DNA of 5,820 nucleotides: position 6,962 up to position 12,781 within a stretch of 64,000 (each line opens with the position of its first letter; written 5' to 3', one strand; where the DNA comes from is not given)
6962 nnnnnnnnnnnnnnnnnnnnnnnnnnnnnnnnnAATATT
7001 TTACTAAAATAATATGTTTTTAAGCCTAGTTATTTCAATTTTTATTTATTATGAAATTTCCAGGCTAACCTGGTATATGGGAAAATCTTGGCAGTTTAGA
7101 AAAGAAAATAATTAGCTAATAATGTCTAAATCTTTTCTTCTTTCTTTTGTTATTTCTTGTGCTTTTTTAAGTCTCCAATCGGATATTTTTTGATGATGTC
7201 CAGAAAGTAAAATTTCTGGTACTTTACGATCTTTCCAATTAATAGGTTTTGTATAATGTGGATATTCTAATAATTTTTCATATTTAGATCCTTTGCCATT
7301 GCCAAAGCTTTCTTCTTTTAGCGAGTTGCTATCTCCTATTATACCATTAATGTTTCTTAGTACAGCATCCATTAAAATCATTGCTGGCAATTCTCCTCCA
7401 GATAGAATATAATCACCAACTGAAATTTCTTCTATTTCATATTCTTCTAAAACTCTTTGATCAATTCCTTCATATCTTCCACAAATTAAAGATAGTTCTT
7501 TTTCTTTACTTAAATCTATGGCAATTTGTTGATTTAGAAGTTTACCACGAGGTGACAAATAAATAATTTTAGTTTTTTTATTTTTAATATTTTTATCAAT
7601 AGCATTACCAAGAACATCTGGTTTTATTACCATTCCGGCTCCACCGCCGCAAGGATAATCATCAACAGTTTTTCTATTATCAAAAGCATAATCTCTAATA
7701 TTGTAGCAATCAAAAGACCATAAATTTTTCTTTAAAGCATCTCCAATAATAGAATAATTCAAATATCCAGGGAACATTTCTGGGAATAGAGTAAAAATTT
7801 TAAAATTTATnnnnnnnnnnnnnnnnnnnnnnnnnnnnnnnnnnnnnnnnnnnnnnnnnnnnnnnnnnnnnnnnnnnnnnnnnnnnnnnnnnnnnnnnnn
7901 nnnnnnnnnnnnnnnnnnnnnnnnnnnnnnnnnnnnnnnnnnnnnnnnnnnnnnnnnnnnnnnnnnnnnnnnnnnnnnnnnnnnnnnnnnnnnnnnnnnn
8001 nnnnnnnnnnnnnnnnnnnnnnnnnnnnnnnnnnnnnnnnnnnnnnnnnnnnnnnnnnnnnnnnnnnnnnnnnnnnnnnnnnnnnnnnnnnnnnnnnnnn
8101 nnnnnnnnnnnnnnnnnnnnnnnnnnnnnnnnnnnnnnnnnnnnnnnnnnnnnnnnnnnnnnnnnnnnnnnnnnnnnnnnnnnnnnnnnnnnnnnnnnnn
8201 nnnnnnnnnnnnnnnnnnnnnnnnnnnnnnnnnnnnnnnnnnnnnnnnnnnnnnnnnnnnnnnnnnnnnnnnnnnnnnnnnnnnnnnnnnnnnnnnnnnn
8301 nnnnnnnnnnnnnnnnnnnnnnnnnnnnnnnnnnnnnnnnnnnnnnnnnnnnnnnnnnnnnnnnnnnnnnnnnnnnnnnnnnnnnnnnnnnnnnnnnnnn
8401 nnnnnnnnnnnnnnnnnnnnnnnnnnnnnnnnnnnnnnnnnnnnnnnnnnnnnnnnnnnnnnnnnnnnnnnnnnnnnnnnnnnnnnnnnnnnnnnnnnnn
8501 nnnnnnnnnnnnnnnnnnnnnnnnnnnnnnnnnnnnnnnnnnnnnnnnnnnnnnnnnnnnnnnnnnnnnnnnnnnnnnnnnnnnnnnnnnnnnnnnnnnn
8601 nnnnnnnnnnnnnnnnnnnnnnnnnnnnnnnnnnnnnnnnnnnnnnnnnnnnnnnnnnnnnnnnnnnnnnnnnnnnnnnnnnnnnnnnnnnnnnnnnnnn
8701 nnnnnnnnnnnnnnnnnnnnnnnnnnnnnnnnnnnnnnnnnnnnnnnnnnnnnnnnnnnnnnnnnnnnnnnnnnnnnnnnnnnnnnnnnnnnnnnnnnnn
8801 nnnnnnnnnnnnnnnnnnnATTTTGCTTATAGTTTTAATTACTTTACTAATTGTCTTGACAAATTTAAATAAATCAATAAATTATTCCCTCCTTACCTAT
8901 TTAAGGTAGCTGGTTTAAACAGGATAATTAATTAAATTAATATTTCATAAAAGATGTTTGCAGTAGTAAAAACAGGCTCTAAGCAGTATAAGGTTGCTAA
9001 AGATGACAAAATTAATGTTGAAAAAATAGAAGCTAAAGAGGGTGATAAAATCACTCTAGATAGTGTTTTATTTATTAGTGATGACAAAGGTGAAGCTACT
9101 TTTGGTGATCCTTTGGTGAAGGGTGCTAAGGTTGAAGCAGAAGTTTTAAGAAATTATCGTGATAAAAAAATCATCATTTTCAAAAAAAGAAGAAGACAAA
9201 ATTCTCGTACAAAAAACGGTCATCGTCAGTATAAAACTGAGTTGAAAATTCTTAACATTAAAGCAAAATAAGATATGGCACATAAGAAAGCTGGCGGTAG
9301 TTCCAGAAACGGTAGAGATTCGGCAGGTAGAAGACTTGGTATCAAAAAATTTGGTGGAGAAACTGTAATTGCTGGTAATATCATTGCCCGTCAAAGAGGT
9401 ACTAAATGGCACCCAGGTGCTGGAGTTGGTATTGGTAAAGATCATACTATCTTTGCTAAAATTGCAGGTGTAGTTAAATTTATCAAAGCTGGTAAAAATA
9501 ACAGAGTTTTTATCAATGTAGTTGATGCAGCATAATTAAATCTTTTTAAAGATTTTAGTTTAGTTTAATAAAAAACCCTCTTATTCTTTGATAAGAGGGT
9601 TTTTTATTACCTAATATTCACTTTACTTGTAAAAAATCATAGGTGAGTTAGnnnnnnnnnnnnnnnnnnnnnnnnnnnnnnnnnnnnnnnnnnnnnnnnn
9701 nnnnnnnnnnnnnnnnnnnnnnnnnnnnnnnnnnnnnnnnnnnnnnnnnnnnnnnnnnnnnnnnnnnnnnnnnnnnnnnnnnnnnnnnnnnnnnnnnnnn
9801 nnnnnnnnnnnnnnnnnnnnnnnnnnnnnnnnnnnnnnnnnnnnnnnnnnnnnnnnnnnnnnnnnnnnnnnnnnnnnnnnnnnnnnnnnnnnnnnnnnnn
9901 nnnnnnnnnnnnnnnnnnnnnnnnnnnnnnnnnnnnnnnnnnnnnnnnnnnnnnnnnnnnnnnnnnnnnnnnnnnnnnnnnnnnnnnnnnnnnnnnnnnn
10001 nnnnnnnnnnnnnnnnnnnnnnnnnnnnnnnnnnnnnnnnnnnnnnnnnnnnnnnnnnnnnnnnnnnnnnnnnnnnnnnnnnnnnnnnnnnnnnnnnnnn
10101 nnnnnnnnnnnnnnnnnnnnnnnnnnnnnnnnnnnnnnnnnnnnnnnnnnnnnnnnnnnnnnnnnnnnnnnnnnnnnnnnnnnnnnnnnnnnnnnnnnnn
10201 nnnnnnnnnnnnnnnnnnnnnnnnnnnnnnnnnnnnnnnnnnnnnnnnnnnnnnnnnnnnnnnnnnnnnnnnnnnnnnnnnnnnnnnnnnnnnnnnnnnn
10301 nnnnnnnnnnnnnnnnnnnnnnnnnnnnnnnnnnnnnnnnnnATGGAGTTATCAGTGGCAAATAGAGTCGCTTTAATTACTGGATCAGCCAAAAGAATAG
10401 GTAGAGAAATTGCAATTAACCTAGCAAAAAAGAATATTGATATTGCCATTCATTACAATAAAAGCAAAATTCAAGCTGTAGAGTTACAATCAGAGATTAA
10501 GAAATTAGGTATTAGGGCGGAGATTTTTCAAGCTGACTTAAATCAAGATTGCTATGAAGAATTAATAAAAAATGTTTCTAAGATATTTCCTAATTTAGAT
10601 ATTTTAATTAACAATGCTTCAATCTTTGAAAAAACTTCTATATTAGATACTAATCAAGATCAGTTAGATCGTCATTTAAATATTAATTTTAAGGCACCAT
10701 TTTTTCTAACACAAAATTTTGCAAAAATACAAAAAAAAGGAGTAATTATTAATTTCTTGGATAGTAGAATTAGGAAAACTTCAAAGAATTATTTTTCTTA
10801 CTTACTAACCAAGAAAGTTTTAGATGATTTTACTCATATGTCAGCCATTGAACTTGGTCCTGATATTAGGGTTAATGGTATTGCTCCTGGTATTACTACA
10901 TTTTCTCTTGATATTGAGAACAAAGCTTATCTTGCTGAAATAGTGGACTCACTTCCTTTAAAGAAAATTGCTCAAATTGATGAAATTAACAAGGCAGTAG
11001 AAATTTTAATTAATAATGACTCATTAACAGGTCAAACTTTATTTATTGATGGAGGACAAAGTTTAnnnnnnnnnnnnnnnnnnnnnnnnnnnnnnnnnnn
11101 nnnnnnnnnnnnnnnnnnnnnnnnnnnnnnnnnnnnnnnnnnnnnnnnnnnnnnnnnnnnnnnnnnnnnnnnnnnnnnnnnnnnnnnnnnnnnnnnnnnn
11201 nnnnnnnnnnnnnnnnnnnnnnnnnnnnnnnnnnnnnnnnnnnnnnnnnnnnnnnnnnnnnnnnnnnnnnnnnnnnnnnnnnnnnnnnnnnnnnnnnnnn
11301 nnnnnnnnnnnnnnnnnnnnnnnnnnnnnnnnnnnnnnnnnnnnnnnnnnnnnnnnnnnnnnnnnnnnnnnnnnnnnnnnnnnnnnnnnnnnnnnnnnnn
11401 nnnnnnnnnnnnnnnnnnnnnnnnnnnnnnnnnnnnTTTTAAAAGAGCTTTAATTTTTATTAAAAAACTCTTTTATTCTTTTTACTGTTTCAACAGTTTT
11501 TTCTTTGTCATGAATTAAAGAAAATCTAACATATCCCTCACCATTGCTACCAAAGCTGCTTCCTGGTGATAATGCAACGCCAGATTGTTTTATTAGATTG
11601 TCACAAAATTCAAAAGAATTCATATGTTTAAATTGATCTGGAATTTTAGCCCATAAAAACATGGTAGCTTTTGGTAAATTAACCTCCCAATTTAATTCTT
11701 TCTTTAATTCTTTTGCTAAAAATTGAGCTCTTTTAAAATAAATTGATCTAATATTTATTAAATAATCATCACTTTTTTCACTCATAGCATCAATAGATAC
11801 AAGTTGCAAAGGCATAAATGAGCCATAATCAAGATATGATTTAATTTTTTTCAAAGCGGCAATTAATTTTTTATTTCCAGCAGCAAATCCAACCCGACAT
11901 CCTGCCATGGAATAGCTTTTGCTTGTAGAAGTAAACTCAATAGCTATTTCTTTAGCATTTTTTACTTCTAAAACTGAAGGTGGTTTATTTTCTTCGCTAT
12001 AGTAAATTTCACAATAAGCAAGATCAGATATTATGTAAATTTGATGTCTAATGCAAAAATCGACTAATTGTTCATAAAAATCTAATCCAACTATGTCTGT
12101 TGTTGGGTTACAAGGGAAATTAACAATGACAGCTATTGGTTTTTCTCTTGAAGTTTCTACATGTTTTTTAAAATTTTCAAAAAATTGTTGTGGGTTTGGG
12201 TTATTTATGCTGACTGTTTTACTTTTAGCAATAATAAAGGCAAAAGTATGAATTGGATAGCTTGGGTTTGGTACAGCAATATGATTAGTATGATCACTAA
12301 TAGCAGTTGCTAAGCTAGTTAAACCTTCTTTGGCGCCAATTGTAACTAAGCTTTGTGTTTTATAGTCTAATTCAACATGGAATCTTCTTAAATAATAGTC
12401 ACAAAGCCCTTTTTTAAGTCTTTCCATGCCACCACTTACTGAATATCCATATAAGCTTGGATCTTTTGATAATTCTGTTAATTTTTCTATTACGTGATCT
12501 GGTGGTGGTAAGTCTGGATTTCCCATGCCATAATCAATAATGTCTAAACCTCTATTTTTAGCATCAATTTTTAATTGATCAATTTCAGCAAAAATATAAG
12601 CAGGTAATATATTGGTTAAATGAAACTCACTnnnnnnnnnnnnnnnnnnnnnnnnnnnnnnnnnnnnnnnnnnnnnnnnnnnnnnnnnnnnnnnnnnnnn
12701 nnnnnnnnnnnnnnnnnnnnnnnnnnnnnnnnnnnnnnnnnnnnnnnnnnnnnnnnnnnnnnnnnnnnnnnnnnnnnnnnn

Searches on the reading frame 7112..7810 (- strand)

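Call 66: search_protein_families(library=pfam, proteins=[window:7112-7810:-], max_evalue=0.00001)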
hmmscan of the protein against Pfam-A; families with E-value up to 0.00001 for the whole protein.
window:7112-7810:- (232 aa): 1 family
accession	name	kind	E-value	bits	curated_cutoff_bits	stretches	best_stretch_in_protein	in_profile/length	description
PF01746.26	tRNA_m1G_MT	-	2.8e-55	187.5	27.3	1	24-226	3-195/195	tRNA (Guanine-1)-methyltransferase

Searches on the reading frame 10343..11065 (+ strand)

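Call 66: search_protein_families(library=pfam, proteins=[window:10343-11065:+], max_evalue=0.00001)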
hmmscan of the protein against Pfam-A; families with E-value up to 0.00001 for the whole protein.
window:10343-11065:+ (241 aa): 3 families
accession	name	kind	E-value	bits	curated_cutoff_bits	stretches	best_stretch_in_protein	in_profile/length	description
PF13561.12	adh_short_C2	-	3.7e-33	115.5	27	1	16-239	3-235/236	Enoyl-(Acyl carrier protein) reductase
PF00106.31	adh_short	-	1.7e-31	109.7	26.6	1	8-186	1-183/195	short chain dehydrogenase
PF08659.16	KR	-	3.9e-07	30.6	22.6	1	10-128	3-125/180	KR domain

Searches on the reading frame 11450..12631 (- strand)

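Call 66: search_protein_families(library=pfam, proteins=[window:11450-12631:-], max_evalue=0.00001)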
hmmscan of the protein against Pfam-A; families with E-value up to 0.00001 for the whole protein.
window:11450-12631:- (393 aa): 1 family
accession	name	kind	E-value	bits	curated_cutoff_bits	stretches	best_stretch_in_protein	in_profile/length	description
PF00155.27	Aminotran_1_2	-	2.3e-48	165.6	19.7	1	30-386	2-361/361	Aminotransferase class I and II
